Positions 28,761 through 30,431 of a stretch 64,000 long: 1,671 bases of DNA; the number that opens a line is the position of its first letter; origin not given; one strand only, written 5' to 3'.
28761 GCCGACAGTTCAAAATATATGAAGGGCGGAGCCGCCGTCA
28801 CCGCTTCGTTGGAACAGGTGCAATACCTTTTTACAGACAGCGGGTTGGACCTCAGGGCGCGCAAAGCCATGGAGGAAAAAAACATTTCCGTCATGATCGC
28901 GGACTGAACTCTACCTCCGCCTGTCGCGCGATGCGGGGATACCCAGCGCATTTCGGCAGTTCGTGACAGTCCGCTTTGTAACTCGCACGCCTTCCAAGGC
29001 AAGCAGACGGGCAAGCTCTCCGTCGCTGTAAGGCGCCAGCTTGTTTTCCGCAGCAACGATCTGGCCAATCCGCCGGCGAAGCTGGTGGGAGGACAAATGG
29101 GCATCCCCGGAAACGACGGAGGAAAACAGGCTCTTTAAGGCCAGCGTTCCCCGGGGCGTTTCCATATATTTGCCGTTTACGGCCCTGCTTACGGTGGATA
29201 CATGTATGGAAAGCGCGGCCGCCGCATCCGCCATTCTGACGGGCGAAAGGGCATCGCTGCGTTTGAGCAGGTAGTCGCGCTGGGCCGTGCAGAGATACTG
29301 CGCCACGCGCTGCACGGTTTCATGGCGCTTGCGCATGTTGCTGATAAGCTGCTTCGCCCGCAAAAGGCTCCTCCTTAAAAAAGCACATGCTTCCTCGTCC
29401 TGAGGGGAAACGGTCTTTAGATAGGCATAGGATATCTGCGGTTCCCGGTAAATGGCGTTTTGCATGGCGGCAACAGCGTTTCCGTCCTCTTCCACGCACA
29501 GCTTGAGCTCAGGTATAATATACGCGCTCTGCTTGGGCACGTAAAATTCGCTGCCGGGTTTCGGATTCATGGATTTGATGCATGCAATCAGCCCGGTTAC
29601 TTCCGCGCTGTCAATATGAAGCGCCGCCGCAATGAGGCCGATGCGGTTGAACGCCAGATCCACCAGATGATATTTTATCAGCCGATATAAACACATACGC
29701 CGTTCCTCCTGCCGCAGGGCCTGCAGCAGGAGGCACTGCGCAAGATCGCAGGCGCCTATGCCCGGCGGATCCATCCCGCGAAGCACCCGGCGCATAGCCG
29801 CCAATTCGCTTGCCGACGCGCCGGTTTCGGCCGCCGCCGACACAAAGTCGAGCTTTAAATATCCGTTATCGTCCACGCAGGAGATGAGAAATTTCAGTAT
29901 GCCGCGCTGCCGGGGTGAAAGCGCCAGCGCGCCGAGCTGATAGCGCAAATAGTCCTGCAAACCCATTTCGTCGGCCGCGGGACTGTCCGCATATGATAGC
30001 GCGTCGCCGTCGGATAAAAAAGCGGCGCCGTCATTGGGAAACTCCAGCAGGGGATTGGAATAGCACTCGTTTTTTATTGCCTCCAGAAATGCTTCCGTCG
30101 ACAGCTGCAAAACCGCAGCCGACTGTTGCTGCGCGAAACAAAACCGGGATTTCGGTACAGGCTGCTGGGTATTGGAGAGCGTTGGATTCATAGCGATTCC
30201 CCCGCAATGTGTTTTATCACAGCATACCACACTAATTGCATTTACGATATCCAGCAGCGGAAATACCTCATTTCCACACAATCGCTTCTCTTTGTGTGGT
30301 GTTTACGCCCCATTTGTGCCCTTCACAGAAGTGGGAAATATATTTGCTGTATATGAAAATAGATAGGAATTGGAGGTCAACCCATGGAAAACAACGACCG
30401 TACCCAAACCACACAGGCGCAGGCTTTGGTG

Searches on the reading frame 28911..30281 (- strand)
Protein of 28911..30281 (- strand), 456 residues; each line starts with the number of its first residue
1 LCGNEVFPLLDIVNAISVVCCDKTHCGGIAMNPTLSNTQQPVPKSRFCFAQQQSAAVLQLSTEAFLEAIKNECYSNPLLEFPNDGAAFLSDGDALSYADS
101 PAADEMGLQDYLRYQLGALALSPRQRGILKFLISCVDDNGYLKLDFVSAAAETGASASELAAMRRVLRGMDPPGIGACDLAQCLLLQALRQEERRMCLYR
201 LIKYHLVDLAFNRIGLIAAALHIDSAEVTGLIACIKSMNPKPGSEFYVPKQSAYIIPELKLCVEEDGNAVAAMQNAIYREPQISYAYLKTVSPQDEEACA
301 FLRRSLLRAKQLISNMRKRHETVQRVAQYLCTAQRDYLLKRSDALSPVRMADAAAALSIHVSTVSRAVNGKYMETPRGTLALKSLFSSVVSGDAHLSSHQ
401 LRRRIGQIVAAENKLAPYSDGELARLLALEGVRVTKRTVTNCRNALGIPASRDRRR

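Call 33: search_protein_families(library=pfam, proteins=[window:28911-30281:-], max_evalue=0.001)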
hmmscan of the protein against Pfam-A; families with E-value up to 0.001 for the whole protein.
window:28911-30281:- (456 aa): 3 families
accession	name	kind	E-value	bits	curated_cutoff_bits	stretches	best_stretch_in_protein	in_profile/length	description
PF04552.19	Sigma54_DBD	-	3.6e-43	147.5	22.8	1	301-456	3-160/160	Sigma-54, DNA binding domain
PF04963.19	Sigma54_CBD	-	1.1e-38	133.3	22.9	1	103-286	7-184/185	Sigma-54 factor, core binding domain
PF00309.25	Sigma54_AID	-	2.4e-06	27.7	23.8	1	50-80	15-45/46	Sigma-54 factor, Activator interacting domain (AID)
